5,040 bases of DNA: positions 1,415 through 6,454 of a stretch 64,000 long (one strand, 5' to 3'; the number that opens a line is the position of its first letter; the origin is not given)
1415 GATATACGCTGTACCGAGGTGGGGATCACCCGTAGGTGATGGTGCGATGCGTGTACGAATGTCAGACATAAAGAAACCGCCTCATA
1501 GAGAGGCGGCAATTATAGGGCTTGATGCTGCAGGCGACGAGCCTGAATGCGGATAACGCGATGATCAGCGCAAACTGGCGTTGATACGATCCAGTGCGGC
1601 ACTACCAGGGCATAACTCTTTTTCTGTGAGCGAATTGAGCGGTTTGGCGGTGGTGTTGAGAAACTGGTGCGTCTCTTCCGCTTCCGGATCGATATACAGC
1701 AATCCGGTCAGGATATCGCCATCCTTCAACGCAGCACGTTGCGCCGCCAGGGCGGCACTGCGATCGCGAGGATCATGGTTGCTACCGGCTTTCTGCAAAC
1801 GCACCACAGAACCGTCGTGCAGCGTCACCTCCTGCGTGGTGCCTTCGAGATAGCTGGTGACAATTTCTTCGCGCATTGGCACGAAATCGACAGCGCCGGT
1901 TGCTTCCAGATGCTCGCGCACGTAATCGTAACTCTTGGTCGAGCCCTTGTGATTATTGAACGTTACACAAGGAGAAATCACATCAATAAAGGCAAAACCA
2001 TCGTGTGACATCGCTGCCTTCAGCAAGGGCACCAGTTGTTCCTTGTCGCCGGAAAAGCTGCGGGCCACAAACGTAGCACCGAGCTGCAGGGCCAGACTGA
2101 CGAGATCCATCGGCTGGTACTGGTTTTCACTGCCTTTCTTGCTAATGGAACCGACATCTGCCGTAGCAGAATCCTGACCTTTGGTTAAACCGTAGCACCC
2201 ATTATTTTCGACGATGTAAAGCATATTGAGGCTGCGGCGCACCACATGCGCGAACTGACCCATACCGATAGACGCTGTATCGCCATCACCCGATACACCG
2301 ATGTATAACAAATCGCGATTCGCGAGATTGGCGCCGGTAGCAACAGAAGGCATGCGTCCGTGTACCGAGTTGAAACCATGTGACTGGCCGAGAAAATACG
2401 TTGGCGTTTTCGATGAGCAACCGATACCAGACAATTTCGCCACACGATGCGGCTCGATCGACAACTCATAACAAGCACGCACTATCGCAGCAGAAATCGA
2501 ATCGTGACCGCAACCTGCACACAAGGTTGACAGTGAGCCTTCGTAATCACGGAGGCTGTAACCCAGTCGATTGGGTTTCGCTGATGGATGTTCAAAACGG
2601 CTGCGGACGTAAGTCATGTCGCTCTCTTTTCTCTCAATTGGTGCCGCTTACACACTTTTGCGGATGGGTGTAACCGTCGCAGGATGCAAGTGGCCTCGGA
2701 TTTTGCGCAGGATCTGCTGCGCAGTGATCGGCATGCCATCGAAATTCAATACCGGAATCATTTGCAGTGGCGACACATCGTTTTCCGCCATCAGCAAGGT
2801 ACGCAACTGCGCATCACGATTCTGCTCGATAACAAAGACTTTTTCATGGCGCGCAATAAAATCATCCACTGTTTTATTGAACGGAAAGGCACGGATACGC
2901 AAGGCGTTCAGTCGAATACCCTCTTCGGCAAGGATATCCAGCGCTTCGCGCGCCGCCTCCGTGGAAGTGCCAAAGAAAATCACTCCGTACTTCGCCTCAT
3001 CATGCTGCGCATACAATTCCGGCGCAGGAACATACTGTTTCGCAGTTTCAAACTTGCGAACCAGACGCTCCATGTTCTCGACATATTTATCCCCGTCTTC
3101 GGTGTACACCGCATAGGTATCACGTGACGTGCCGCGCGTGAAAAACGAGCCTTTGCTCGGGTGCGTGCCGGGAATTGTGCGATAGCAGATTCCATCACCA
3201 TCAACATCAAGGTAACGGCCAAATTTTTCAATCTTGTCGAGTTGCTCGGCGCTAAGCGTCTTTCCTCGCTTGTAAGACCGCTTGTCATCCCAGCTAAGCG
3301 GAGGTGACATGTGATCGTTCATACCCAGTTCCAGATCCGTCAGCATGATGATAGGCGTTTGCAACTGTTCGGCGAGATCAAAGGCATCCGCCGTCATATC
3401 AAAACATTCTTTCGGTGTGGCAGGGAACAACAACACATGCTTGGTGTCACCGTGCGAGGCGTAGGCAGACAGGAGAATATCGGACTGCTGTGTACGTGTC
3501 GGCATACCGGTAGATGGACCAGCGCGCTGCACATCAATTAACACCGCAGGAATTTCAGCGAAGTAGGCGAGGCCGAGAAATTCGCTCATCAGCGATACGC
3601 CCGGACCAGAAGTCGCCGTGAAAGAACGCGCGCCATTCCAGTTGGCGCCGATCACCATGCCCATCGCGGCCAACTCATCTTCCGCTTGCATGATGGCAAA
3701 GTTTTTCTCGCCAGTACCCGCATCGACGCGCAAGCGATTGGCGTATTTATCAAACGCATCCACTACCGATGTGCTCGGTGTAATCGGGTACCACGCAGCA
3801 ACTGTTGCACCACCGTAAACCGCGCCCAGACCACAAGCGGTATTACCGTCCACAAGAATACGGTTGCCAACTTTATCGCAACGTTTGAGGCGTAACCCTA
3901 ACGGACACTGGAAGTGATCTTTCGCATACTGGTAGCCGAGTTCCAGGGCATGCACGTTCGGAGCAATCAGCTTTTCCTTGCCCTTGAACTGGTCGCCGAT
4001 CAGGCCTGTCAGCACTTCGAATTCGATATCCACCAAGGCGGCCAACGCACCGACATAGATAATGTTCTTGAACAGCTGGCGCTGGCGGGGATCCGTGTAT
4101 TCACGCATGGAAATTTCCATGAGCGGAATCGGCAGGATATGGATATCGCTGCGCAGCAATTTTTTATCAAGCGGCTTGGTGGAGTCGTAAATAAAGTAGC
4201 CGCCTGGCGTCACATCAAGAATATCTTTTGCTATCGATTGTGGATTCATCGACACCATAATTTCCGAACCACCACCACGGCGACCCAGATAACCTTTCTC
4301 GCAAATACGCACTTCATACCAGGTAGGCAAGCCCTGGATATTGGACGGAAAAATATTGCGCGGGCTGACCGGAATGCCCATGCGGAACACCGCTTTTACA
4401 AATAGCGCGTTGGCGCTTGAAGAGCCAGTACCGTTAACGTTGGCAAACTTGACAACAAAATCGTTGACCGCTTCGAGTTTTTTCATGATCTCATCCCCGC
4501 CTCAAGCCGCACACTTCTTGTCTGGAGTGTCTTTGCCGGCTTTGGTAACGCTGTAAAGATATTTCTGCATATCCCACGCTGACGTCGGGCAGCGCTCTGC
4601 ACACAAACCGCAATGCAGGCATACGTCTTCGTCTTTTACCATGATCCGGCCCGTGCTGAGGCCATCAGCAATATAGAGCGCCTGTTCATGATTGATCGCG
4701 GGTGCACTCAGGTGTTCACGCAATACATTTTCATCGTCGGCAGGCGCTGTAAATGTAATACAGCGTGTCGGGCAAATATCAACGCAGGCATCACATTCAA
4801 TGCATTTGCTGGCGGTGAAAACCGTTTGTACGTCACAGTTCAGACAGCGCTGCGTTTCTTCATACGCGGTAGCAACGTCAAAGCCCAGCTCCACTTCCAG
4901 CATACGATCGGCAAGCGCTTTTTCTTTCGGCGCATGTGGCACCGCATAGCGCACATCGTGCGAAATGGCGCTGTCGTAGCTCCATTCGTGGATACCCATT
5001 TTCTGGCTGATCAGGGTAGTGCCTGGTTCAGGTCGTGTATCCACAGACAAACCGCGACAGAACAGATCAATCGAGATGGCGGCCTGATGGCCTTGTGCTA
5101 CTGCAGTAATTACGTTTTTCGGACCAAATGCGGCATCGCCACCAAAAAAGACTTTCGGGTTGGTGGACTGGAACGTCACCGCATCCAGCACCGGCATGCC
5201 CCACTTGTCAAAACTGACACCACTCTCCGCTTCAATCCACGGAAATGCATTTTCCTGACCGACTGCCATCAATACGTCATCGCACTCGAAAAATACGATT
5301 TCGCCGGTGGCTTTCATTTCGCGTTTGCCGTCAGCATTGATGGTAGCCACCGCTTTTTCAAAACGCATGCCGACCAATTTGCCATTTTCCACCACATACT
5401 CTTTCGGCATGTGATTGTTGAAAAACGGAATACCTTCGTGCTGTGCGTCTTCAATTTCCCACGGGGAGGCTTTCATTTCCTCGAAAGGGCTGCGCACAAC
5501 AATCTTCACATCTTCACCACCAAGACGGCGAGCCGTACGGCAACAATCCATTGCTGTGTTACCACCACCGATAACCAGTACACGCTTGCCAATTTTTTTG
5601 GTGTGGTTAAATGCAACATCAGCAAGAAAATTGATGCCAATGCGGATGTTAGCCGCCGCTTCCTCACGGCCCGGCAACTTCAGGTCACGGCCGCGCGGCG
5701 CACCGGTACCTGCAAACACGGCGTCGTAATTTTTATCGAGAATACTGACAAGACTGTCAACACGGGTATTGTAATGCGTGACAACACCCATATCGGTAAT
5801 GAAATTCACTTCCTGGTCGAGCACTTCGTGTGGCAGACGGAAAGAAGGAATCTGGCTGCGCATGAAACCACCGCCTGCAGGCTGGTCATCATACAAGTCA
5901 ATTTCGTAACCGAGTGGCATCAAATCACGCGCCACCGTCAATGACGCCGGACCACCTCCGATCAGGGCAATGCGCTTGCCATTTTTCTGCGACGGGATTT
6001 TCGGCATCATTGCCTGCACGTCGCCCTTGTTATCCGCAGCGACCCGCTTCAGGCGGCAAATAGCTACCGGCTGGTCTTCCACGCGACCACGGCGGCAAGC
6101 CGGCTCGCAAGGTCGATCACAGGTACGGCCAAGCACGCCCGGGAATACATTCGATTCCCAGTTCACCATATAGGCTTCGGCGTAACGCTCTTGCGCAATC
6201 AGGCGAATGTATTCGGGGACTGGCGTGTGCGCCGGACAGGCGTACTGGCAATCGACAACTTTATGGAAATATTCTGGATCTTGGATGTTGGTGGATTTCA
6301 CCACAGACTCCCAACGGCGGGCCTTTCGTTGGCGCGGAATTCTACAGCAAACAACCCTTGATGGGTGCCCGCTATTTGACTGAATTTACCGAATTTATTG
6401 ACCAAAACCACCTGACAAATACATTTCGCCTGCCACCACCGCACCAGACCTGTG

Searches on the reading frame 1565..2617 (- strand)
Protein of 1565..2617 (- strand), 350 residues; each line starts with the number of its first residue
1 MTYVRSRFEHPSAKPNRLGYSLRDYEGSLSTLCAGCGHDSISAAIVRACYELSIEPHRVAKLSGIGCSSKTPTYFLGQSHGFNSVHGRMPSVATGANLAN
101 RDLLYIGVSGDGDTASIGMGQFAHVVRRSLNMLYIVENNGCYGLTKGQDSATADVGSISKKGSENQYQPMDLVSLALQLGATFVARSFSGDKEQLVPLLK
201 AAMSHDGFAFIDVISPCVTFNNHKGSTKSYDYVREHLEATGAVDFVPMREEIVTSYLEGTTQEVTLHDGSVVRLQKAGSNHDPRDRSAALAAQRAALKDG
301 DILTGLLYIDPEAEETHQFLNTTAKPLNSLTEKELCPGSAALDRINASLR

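Call 22: search_protein_families(library=pfam, proteins=[window:1565-2617:-], max_evalue=0.001)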
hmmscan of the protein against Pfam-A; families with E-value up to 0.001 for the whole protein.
window:1565-2617:- (350 aa): 2 families
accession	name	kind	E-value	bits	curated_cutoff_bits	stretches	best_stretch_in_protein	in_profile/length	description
PF02775.26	TPP_enzyme_C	-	2.3e-26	92.9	21.9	1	65-213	2-151/151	Thiamine pyrophosphate enzyme, C-terminal TPP binding domain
PF12367.13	PFO_beta_C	-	0.00019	21.8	24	0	273-321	19-62/66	Pyruvate ferredoxin oxidoreductase beta subunit C terminal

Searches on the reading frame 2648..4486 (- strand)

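Call 22: search_protein_families(library=pfam, proteins=[window:2648-4486:-], max_evalue=0.001)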
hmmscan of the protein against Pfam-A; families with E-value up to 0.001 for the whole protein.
window:2648-4486:- (612 aa): 3 families
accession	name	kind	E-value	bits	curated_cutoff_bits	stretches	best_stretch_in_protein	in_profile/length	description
PF01855.24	POR_N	-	1.9e-52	178.7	27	1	221-478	2-228/231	Pyruvate flavodoxin/ferredoxin oxidoreductase, thiamine diP-bdg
PF01558.24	POR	-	1.3e-28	100.8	27.4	1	19-186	2-173/173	Pyruvate ferredoxin/flavodoxin oxidoreductase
PF17147.9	PFOR_II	-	1.3e-05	25.9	27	1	498-561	1-66/102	Pyruvate:ferredoxin oxidoreductase core domain II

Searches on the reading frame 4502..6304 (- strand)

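Call 22: search_protein_families(library=pfam, proteins=[window:4502-6304:-], max_evalue=0.001)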
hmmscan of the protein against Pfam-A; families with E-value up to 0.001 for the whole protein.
window:4502-6304:- (600 aa): 10 families
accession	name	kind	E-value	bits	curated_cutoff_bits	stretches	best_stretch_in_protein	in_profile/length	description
PF07992.20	Pyr_redox_2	-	8.6e-27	94.7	26.1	1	111-405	2-291/291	Pyridine nucleotide-disulphide oxidoreductase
PF14691.11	Fer4_20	-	2.8e-18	66.2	25.8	1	18-93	31-108/113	Dihydroprymidine dehydrogenase domain II, 4Fe-4S cluster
PF12838.12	Fer4_7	-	2.8e-10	41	27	1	500-576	1-52/52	4Fe-4S dicluster domain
PF13738.12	Pyr_redox_3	-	1.6e-09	37.8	30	1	236-389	161-305/305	Pyridine nucleotide-disulphide oxidoreductase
PF00037.32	Fer4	-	2.5e-08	33.8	21.1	2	556-576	2-22/24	4Fe-4S binding domain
PF00070.33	Pyr_redox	-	2.2e-06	28.5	22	1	241-315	1-79/82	Pyridine nucleotide-disulphide oxidoreductase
PF13237.11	Fer4_10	-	2.9e-06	27.6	25.5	1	555-598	2-42/53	4Fe-4S dicluster domain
PF13187.11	Fer4_9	-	4.4e-05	23.9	27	0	553-575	34-50/52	4Fe-4S dicluster domain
PF13183.11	Fer4_8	-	0.00034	21.5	27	1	498-574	2-66/68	4Fe-4S dicluster domain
PF13484.11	Fer4_16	-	0.00082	20.5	30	0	500-519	1-20/66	4Fe-4S double cluster binding domain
